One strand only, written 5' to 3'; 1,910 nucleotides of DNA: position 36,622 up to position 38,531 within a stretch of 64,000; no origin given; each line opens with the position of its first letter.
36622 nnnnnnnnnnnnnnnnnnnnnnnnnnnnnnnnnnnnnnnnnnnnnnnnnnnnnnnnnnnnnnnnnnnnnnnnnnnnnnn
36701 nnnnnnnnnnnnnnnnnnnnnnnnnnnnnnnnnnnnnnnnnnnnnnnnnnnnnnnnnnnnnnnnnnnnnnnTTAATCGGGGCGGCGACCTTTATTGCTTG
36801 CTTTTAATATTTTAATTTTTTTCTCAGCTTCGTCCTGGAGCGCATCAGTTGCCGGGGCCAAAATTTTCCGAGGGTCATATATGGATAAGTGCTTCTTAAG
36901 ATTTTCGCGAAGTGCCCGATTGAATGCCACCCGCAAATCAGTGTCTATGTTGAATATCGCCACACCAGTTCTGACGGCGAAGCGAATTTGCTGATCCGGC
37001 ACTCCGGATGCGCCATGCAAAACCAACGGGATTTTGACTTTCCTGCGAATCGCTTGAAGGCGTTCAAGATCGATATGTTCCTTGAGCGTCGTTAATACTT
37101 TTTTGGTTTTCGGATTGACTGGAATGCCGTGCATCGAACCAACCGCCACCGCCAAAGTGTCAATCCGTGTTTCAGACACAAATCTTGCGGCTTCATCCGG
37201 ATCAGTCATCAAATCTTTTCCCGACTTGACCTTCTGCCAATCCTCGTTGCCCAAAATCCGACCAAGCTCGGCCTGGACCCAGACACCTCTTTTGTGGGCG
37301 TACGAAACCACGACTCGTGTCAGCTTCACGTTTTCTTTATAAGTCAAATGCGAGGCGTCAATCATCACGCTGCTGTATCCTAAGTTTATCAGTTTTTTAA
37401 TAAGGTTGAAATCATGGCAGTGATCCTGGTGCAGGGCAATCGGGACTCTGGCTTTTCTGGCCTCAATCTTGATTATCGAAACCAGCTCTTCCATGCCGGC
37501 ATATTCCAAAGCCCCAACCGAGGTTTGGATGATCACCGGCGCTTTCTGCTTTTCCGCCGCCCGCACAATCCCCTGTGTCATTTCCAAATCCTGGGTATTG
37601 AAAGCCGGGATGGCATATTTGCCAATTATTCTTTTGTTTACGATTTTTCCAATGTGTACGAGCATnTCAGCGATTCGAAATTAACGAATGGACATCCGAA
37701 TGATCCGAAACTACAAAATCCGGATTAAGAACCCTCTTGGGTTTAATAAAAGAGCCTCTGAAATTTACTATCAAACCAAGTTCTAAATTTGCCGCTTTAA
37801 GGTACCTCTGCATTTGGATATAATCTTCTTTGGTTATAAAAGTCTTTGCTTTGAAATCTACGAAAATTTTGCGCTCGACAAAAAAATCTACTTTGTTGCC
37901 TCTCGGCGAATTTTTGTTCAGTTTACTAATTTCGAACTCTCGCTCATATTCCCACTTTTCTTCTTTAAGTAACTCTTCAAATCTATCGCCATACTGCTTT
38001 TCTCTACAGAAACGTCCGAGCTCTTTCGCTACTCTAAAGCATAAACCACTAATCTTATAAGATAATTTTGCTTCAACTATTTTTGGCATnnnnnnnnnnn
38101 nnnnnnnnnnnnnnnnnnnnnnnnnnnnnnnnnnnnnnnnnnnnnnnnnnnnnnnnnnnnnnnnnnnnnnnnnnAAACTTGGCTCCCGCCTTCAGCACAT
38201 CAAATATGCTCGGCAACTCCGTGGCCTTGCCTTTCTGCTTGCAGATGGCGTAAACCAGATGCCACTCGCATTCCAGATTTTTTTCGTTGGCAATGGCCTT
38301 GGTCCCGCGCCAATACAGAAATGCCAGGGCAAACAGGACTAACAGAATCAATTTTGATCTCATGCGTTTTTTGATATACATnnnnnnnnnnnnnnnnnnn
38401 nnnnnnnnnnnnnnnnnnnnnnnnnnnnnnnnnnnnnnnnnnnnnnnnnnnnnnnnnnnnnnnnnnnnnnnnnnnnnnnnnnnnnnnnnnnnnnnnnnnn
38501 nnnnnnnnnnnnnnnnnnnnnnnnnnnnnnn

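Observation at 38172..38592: Unannotated 59-aa AbrB/SpoVT-like gene translationally coupled to a 69-aa membrane peptide: possible atypical toxin-antitoxin or regulator-effector pair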

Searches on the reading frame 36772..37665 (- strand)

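Call 3: search_protein_families(library=pfam, proteins=[window:36772-37665:-], max_evalue=1)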
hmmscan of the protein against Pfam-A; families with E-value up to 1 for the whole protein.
window:36772-37665:- (297 aa): 2 families
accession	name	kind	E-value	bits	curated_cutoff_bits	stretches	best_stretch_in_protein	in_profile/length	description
PF01116.26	F_bP_aldolase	-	1.8e-90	303.7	25.5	1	7-292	5-277/277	Fructose-bisphosphate aldolase class-II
PF03932.20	CutC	-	0.033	14.1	23.3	1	22-126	66-170/202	CutC family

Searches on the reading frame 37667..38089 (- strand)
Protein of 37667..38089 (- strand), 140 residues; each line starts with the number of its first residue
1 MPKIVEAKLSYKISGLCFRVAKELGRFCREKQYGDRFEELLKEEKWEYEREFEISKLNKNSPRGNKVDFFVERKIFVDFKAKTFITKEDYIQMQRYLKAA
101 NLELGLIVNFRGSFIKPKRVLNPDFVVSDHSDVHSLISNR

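Call 3: search_protein_families(library=pfam, proteins=[window:37667-38089:-], max_evalue=1)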
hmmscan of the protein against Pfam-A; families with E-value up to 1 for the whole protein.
window:37667-38089:- (140 aa): 3 families
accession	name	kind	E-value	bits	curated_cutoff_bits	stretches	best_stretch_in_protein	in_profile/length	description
PF13366.12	PDDEXK_3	-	3.5e-19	69.7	22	1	8-112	2-108/117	PD-(D/E)XK nuclease superfamily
PF09195.17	Endonuc-BglII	-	0.00025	21.2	26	1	32-108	40-115/163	Restriction endonuclease BglII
PF13588.12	HSDR_N_2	-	0.13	12.8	25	1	74-110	51-88/110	Type I restriction enzyme R protein N terminus (HSDR_N)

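Call 4: search_protein_families(library=ncbifam, proteins=[window:37667-38089:-], max_evalue=1)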
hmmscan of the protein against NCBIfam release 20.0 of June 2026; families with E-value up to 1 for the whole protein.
window:37667-38089:- (140 aa): 2 families
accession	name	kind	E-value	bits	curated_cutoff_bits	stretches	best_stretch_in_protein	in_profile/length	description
TIGR04256.1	GxxExxY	subfamily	9.3e-19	67.9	35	1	9-120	2-115/116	GxxExxY protein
NF038001.1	HYExAFE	subfamily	0.032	14.1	60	0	29-87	2-64/166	HYExAFE family protein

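Call 73: search_protein_families(library=padloc, proteins=[window:37667-38089:-], max_evalue=0.1)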
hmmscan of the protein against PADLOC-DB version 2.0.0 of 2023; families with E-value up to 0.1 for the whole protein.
window:37667-38089:- (140 aa): 0 families

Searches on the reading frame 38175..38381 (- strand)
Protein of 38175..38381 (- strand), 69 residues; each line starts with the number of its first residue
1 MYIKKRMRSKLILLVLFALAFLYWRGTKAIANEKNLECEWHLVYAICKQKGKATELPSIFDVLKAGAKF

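Call 3: search_protein_families(library=pfam, proteins=[window:38175-38381:-], max_evalue=1)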
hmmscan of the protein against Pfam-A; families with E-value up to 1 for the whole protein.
seq(69 aa): 0 families

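Call 4: search_protein_families(library=ncbifam, proteins=[window:38175-38381:-], max_evalue=1)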
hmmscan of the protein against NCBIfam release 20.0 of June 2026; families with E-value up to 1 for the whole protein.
seq(69 aa): 1 family
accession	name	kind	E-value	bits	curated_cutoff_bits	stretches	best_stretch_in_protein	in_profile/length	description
NF033191.4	JDVT-CTERM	domain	0.015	15.2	27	1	11-25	18-32/35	JDVT-CTERM domain-containing protein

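Call 6: find_homologous_proteins(query=window:38175-38381:-, max_evalue=0.01)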
Query seq(69 aa) (69 aa): 6 proteins with E <= 0.01 among 6 candidates.
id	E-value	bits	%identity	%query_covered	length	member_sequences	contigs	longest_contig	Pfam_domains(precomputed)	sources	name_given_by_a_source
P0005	1.3e-38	147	100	100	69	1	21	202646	-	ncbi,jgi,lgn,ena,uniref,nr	ncbi:MAG: hypothetical protein A3H72_01210 [Candidatus Doudnabacteria bacterium RIFCSPLOWO2_02_FULL_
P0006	1.4e-30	122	78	100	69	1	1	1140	-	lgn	-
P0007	4.3e-27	111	72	100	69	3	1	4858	-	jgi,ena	-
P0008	2.3e-24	102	76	91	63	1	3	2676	-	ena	-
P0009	2.6e-20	89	58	100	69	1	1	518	-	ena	-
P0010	6.8e-19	85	57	100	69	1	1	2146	-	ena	-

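Call 8: find_encoding_contigs(protein=P0007, flank=4000, max_places=4)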
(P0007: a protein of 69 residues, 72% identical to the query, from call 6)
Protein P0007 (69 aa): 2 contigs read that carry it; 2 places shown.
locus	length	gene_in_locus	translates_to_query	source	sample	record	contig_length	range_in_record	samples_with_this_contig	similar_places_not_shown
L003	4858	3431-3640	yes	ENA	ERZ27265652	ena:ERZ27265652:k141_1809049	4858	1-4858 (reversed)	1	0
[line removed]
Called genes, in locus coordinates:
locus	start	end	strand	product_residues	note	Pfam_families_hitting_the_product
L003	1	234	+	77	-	?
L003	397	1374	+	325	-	PF00294:PfkB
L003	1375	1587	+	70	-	-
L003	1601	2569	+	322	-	PF00389:2-Hacid_dh, PF02826:2-Hacid_dh_C, PF03446:NAD_binding_2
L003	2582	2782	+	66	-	-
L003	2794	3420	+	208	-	-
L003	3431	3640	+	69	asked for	-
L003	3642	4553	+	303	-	PF01116:F_bP_aldolase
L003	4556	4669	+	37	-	-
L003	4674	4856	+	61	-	?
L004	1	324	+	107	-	?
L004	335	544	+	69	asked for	-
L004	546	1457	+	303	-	PF01116:F_bP_aldolase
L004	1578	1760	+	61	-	?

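Call 14: find_encoding_contigs(protein=P0008, flank=4000, max_places=3)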
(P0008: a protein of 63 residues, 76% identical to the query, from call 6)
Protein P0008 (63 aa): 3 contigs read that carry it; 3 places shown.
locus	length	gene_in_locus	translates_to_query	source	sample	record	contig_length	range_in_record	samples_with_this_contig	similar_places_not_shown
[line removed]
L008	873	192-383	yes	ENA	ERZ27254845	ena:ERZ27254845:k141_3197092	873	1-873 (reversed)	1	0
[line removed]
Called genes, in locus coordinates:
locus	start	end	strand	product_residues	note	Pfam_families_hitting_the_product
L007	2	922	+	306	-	?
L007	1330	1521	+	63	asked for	-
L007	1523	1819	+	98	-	-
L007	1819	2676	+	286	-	?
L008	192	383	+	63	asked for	-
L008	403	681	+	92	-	-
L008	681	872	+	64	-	?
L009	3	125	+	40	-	?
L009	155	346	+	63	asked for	-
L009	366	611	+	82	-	?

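Call 15: find_encoding_contigs(protein=P0010, flank=4000, max_places=3)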
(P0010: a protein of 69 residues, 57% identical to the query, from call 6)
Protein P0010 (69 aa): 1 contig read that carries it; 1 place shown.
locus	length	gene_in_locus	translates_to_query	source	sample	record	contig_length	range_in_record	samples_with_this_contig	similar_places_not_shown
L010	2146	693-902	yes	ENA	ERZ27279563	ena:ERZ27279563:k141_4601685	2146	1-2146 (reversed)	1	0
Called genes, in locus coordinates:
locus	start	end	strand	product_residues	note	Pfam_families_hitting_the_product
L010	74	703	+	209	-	-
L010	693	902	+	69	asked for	-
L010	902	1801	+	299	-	PF01116:F_bP_aldolase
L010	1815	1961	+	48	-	-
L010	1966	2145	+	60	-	?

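Call 16: find_encoding_contigs(protein=P0006, flank=4000, max_places=3)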
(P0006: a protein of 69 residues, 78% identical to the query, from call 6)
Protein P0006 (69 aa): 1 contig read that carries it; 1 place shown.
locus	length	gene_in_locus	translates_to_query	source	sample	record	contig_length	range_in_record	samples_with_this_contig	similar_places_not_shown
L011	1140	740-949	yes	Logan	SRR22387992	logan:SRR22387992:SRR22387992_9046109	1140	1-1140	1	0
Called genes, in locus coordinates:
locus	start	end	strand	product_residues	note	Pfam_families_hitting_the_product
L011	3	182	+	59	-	?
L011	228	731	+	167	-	-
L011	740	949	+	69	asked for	-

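Call 24: find_related_loci(query=A2, collection=metagenome_contigs, flank=3000)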
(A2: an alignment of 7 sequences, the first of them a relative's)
Query A2 (69 aa) in metagenome_contigs; peptide patterns used: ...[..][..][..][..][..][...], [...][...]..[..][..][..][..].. (x = any residue, [..] = any of these).
204 stretches matched a pattern; 15 encode a relative of the query (tblastn E <= 1e-3); 15 distinct loci.
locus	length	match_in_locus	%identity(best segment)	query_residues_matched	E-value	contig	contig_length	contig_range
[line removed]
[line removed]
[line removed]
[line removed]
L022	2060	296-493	52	1-69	6e-24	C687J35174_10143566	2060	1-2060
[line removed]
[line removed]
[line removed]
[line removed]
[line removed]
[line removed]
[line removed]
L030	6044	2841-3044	43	1-69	3e-18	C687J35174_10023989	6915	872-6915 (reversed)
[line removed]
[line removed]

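Call 54: search_protein_families(library=pfam, proteins=[L007:2-922:+, L007:1523-1819:+], max_evalue=0.01)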
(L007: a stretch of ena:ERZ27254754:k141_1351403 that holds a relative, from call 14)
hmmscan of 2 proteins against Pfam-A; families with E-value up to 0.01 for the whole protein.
L007:2-922:+ (306 aa): 0 families

L007:1523-1819:+ (98 aa): 0 families

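Call 65: search_protein_representatives(alignment_id=A5)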
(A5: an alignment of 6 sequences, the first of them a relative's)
Query: 6 sequences, 69 profile positions. Proteins with E-value up to 0.001 (for the whole library): 29; up to 1e-10: 21; up to 1e-30: 0. The best 29 are listed.
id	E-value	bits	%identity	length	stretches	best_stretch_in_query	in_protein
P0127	2.4e-29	117.5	-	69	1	1-69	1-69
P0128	4.7e-28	113.4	-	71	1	1-69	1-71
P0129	1.6e-27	111.7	-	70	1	1-69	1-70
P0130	1.1e-26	109.0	-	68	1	1-69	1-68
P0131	4.3e-26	107.1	-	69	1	1-69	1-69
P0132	3.0e-25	104.4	-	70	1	1-69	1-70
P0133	3.9e-22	94.4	-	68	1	1-69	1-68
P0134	2.7e-20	88.5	-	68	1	1-69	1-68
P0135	3.0e-18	82.0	-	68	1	1-69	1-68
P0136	1.3e-17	80.0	-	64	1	8-69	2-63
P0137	2.1e-17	79.3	-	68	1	1-69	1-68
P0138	2.1e-17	79.2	-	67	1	1-69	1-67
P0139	7.8e-16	74.2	-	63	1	10-69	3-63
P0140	1.2e-15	73.7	-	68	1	1-69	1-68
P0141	6.5e-15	71.3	-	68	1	1-69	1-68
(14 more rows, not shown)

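Call 67: predict_structure(alignment_id=A5)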
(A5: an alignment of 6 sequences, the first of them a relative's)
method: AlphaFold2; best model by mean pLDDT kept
length: 69 residues; sequences in the alignment: 6
mean_pLDDT: 64.1   pTM: 0.39
mean pLDDT of the five models: 64.1, 61.8, 61.7, 61.2, 58.7
residues with pLDDT >= 90: 0; 70-90: 17; 50-70: 50; < 50: 2
segments of 3 or more residues with pLDDT < 50: none
pLDDT, mean of each block of 10 residues (from residue 1): 65 80 71 64 56 56 57
secondary structure, 60 per line:
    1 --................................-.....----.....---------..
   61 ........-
elements in order: H3-34 E36-40 E45-49 H59-68
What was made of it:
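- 38172..38381 (-): pep69, a 69-aa small membrane or secreted protein (NCBI A3H72_01210). It has a basic N-terminus, a 14-16-residue hydrophobic segment, two invariant Cys (C38, C47) and a conserved C-terminal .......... It is the conserved leader cistron of fba in Doudnabacteria. Low-confidence AF2 model (pLDDT 64): call 67.
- Tried and rejected: AF2 model of pep69: pLDDT 64, too poor for a fold search (call 67).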

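Call 73: search_protein_families(library=padloc, proteins=[window:38175-38381:-], max_evalue=0.1)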
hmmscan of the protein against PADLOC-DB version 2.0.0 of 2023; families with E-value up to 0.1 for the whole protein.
seq(69 aa): 0 families

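Call 74: search_protein_families(library=phrogs, proteins=[window:38175-38381:-], max_evalue=0.1)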
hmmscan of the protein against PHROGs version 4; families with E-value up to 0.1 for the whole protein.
seq(69 aa): 0 families
